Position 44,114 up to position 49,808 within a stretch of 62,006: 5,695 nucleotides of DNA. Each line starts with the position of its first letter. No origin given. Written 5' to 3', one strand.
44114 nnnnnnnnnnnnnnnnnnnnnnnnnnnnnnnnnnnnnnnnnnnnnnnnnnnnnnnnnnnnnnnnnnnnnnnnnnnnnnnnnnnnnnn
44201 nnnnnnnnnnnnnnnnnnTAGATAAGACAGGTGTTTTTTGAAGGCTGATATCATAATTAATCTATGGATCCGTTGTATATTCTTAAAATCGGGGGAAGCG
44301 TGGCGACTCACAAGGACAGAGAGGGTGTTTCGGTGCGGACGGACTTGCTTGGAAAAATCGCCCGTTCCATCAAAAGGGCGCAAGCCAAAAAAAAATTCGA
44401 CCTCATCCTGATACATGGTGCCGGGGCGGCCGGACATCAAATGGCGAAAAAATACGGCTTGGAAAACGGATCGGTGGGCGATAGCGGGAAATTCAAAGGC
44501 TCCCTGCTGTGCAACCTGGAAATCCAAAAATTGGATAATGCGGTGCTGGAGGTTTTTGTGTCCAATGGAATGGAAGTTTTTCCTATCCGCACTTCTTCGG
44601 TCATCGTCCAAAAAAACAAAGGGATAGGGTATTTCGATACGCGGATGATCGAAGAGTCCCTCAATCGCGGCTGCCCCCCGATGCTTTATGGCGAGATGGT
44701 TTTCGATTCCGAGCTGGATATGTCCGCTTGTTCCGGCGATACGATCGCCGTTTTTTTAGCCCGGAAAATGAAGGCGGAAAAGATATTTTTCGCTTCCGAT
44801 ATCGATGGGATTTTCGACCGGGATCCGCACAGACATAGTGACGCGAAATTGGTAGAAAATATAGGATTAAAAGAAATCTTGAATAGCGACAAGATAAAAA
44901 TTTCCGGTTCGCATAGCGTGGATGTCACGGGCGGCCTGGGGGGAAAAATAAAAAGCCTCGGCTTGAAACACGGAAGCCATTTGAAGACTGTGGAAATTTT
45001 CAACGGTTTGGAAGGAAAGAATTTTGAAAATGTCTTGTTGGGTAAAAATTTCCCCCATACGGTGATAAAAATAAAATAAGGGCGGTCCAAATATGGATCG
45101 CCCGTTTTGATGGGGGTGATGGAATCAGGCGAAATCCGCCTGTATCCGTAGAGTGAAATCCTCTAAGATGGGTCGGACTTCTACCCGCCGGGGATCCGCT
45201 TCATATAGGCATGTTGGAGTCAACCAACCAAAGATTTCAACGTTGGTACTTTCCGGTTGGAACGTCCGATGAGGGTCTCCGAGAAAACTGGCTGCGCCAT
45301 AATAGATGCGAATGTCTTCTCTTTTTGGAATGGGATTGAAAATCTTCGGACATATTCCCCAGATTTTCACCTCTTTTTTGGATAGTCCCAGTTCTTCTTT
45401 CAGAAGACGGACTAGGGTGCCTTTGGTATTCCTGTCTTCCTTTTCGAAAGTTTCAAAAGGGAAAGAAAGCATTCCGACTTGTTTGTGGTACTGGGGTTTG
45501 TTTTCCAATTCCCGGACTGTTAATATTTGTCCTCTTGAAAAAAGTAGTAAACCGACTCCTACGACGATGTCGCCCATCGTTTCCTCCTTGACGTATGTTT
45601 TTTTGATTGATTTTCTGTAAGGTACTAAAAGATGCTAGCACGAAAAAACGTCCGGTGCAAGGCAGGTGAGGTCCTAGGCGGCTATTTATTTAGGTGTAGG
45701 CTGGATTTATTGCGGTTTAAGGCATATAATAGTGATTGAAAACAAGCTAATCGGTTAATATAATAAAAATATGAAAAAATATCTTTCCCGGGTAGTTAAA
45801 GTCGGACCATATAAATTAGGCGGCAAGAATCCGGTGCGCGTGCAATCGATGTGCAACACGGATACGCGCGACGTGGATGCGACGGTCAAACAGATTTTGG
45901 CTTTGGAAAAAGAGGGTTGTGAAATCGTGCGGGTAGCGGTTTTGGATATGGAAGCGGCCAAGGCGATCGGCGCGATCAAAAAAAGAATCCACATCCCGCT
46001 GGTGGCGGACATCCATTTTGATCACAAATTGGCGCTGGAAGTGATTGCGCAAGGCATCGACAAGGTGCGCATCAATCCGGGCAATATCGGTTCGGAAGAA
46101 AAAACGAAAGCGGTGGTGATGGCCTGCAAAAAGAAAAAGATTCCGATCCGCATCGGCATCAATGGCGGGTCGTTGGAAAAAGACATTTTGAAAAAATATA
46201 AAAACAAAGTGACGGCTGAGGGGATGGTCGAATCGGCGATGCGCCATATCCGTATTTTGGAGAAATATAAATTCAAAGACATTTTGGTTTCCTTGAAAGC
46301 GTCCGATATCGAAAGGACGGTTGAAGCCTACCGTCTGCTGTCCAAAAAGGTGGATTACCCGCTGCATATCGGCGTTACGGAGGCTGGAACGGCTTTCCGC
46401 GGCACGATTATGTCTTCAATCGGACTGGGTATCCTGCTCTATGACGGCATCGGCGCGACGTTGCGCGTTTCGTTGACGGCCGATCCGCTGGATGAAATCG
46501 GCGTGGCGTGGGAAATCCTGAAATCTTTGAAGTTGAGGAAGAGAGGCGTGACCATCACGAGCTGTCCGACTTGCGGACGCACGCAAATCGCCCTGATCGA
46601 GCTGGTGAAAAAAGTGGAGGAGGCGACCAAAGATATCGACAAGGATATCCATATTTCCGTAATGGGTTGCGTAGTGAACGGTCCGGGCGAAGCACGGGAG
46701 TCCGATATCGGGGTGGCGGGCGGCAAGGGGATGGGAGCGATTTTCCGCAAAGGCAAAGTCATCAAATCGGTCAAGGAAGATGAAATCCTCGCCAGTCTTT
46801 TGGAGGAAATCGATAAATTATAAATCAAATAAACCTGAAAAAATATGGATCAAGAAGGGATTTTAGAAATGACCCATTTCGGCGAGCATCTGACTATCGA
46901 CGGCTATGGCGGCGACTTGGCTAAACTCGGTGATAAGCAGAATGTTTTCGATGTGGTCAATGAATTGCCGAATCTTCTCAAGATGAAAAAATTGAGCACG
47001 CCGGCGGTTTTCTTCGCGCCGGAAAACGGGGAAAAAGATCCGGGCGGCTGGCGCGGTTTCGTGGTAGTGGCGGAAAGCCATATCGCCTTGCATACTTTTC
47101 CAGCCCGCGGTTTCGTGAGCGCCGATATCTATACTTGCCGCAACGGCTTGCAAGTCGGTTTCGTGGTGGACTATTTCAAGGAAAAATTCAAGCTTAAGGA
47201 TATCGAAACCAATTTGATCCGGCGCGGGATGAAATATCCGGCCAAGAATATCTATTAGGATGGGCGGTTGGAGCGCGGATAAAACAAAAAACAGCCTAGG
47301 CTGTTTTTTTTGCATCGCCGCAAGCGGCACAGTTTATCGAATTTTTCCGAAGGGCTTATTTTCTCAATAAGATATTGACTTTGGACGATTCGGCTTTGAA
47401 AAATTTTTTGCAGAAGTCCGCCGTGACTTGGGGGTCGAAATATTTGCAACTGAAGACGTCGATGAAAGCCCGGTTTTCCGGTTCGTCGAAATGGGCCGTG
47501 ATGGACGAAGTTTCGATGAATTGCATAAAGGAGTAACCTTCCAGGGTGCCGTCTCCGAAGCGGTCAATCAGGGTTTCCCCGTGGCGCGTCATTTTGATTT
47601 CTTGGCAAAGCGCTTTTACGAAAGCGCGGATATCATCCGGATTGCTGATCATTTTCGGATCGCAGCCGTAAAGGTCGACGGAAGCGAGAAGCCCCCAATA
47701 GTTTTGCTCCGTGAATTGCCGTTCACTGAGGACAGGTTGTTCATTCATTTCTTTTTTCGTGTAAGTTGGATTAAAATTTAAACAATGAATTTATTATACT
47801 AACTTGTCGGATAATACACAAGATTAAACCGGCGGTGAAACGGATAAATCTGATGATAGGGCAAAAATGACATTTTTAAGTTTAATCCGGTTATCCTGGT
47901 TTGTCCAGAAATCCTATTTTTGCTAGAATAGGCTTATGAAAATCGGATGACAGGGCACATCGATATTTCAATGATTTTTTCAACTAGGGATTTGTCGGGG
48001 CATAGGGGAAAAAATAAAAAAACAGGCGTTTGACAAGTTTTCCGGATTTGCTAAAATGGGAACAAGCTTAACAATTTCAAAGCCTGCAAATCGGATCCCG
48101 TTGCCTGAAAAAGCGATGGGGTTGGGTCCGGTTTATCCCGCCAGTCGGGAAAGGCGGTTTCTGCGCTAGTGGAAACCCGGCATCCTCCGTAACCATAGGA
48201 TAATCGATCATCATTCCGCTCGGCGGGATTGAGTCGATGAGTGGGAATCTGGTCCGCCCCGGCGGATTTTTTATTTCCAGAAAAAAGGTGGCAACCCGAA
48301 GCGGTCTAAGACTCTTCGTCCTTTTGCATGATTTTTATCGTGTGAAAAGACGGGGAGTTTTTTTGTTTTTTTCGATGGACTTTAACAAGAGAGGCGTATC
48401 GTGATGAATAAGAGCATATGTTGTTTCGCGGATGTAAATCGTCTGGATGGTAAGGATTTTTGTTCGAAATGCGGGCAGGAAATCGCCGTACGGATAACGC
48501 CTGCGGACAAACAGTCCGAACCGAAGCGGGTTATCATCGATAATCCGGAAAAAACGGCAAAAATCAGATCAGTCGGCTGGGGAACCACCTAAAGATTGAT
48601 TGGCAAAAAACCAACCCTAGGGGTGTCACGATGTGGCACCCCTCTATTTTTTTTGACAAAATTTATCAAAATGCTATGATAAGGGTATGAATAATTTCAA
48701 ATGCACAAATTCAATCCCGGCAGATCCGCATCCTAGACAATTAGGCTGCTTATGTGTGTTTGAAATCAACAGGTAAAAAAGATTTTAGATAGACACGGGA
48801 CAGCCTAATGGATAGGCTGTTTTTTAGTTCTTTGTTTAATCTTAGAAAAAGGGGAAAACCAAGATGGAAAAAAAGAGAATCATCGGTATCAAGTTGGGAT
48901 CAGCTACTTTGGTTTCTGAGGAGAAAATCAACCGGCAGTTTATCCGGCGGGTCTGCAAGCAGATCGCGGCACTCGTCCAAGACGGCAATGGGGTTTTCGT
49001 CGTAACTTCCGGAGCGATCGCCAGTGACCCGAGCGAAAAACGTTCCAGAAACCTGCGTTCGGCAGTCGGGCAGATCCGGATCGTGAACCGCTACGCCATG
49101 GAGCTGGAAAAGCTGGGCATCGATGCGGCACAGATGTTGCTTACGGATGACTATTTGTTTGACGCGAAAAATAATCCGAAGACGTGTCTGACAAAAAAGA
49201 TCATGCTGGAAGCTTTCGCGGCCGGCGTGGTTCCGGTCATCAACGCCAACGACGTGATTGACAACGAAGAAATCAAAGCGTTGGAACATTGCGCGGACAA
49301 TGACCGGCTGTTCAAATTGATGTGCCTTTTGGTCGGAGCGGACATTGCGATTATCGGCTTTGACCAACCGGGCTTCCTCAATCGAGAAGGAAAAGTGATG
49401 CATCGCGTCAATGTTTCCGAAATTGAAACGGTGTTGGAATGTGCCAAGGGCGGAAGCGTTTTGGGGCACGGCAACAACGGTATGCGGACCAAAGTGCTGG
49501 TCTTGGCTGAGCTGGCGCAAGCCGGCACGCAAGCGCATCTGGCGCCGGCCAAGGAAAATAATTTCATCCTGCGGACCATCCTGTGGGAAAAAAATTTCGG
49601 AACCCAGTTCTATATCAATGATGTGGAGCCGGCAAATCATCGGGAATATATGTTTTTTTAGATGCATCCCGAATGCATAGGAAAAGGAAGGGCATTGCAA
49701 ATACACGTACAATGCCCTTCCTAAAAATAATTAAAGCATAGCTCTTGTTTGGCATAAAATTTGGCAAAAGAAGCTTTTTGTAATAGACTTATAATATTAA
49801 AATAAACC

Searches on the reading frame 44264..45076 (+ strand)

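Call 90: search_protein_families(library=pfam, proteins=[window:44264-45076:+], max_evalue=0.0001)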
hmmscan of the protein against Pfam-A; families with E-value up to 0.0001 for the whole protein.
window:44264-45076:+ (271 aa): 1 family
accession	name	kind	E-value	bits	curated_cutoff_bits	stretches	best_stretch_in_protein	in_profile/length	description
PF00696.33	AA_kinase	-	7.3e-30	104.9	24.9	1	5-230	3-217/234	Amino acid kinase family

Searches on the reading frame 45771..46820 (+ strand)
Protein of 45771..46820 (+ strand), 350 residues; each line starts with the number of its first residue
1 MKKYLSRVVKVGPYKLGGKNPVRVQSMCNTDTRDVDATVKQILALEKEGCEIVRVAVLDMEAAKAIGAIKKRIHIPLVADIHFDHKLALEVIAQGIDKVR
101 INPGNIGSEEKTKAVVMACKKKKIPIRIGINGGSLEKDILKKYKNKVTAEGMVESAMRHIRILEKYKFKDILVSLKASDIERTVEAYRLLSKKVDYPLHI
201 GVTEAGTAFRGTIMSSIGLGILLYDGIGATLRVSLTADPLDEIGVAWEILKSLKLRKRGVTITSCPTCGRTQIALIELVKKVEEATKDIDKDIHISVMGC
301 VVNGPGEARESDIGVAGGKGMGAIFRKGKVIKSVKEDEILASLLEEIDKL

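Call 21: search_protein_families(library=pfam, proteins=[window:45771-46820:+], max_evalue=0.00001)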
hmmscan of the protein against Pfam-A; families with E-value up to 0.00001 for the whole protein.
window:45771-46820:+ (350 aa): 1 family
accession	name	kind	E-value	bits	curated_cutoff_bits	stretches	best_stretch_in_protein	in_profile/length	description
PF04551.19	GcpE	-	8.4e-153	508.8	32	1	7-349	2-343/343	GcpE protein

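Call 23: find_homologous_proteins(query=window:45771-46820:+, max_evalue=1e-30)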
Query window:45771-46820:+ (350 aa): 8000 proteins with E <= 1e-30 among 8000 candidates; the best 120 are listed.
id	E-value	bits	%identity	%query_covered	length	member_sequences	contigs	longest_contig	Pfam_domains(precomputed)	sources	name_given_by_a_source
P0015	3.7e-219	745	100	100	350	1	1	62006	PF04551.20,PF26540.1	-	-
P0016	1.1e-212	723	96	100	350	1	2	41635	PF04551.20,PF26540.1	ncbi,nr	ncbi:MAG: flavodoxin-dependent (E)-4-hydroxy-3-methylbut-2-enyl-diphosphate synthase [Candidatus Mor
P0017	7.2e-204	694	92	100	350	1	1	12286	PF04551.20,PF26540.1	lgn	-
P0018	1.5e-199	680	91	100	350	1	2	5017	PF04551.20,PF26540.1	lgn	-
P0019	9.9e-198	674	89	100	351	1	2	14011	PF04551.20,PF26540.1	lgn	-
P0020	3.2e-197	673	91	98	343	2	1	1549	PF04551.20,PF26540.1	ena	-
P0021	3.3e-197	673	89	100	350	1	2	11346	PF04551.20,PF26540.1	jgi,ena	jgi:(E)-4-hydroxy-3-methylbut-2-enyl-diphosphate synthase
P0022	9.4e-197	671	88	100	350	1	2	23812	PF04551.20,PF26540.1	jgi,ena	jgi:(E)-4-hydroxy-3-methylbut-2-enyl-diphosphate synthase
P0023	2.4e-196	670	89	100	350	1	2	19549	PF04551.20,PF26540.1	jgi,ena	jgi:(E)-4-hydroxy-3-methylbut-2-enyl-diphosphate synthase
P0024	9.3e-196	668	88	100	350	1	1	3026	PF04551.20,PF26540.1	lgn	-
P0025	4.2e-195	666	89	100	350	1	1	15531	PF04551.20,PF26540.1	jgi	jgi:(E)-4-hydroxy-3-methylbut-2-enyl-diphosphate synthase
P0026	6.3e-195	665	88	100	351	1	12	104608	PF04551.20,PF26540.1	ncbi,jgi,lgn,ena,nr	ncbi:MAG: 4-hydroxy-3-methylbut-2-en-1-yl diphosphate synthase [Candidatus Moranbacteria bacterium R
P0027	1.2e-194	664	87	100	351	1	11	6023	PF04551.20,PF26540.1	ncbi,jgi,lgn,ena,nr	ncbi:MAG: 4-hydroxy-3-methylbut-2-en-1-yl diphosphate synthase [Candidatus Moranbacteria bacterium C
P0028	1.4e-194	664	88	100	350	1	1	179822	PF04551.20,PF26540.1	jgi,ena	-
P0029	6.0e-194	662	88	100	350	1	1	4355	PF04551.20,PF26540.1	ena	-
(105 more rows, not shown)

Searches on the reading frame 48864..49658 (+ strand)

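Call 90: search_protein_families(library=pfam, proteins=[window:48864-49658:+], max_evalue=0.0001)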
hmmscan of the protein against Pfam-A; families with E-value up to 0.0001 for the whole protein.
window:48864-49658:+ (265 aa): 1 family
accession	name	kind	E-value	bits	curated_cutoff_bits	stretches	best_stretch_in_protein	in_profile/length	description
PF00696.33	AA_kinase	-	7.7e-21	75.3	24.9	1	9-226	5-232/234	Amino acid kinase family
